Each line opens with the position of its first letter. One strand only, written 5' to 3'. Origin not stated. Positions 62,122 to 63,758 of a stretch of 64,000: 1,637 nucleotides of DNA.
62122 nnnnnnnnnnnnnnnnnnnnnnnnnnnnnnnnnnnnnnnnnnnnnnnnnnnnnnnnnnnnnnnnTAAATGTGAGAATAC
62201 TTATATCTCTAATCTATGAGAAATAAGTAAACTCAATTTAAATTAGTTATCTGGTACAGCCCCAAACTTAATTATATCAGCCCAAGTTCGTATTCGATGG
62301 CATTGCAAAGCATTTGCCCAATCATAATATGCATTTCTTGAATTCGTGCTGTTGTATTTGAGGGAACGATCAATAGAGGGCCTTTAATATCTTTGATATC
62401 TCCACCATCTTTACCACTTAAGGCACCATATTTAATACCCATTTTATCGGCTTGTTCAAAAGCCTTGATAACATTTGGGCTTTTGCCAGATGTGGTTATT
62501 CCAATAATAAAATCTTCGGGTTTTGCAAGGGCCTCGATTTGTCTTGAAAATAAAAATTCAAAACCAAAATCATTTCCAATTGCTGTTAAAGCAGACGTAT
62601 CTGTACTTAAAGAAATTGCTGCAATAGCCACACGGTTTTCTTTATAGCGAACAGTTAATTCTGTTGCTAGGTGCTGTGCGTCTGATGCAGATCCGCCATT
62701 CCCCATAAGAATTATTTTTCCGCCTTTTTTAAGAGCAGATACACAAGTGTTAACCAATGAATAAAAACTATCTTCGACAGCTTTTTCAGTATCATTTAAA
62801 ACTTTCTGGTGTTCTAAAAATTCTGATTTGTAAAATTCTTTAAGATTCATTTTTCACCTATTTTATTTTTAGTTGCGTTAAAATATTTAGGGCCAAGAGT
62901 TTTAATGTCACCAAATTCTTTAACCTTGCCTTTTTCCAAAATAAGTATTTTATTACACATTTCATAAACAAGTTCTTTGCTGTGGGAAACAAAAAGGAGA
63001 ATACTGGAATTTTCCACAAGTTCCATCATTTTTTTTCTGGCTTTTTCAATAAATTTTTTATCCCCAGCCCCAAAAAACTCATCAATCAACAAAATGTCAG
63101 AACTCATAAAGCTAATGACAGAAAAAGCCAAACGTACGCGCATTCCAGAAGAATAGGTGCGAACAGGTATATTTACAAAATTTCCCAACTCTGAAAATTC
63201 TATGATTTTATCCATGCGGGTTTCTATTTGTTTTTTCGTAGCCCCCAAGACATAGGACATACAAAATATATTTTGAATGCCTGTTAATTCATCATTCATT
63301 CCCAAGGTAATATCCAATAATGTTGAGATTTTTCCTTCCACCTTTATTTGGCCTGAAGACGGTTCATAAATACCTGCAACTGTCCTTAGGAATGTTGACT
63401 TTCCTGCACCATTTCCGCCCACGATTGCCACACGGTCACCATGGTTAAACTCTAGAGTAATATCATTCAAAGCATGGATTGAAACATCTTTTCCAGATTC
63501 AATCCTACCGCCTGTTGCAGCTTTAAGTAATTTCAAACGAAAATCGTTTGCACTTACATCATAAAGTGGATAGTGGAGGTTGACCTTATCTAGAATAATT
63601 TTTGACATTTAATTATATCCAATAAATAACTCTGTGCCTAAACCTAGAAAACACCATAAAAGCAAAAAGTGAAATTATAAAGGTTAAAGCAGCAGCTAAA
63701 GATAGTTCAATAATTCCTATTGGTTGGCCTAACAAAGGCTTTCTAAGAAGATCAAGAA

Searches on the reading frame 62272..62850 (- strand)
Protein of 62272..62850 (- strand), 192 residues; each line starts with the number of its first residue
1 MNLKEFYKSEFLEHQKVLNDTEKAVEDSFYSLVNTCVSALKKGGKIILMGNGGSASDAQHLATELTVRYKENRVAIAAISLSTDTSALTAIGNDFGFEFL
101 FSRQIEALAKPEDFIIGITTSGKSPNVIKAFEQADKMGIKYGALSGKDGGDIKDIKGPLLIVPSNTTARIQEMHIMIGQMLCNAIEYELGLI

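Call 9: search_protein_families(library=pfam, proteins=[window:62272-62850:-], max_evalue=0.001)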
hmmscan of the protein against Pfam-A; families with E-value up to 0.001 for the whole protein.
window:62272-62850:- (192 aa): 1 family
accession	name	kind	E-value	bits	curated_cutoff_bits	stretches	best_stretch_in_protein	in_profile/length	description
PF13580.11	SIS_2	-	2.5e-19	70.1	27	1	15-145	7-137/138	SIS domain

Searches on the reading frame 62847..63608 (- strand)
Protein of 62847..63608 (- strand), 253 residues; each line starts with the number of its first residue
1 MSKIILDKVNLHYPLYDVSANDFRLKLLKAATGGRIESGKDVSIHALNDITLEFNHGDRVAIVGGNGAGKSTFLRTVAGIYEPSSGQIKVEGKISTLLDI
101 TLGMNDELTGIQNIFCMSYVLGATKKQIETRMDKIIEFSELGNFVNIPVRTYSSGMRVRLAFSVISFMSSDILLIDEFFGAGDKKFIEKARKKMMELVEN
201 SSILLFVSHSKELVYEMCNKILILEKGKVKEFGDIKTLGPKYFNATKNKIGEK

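Call 9: search_protein_families(library=pfam, proteins=[window:62847-63608:-], max_evalue=0.001)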
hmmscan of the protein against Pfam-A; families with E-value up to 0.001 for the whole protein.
window:62847-63608:- (253 aa): 3 families
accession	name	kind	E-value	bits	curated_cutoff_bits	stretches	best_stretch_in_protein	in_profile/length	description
PF00005.33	ABC_tran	-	2e-20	74.2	25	1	47-177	1-134/137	ABC transporter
PF13304.12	AAA_21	-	0.00023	21.8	27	0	61-80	3-22/304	AAA domain, putative AbiEii toxin, Type IV TA system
PF13476.12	AAA_23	-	0.00063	20.9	27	0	47-75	10-37/201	AAA domain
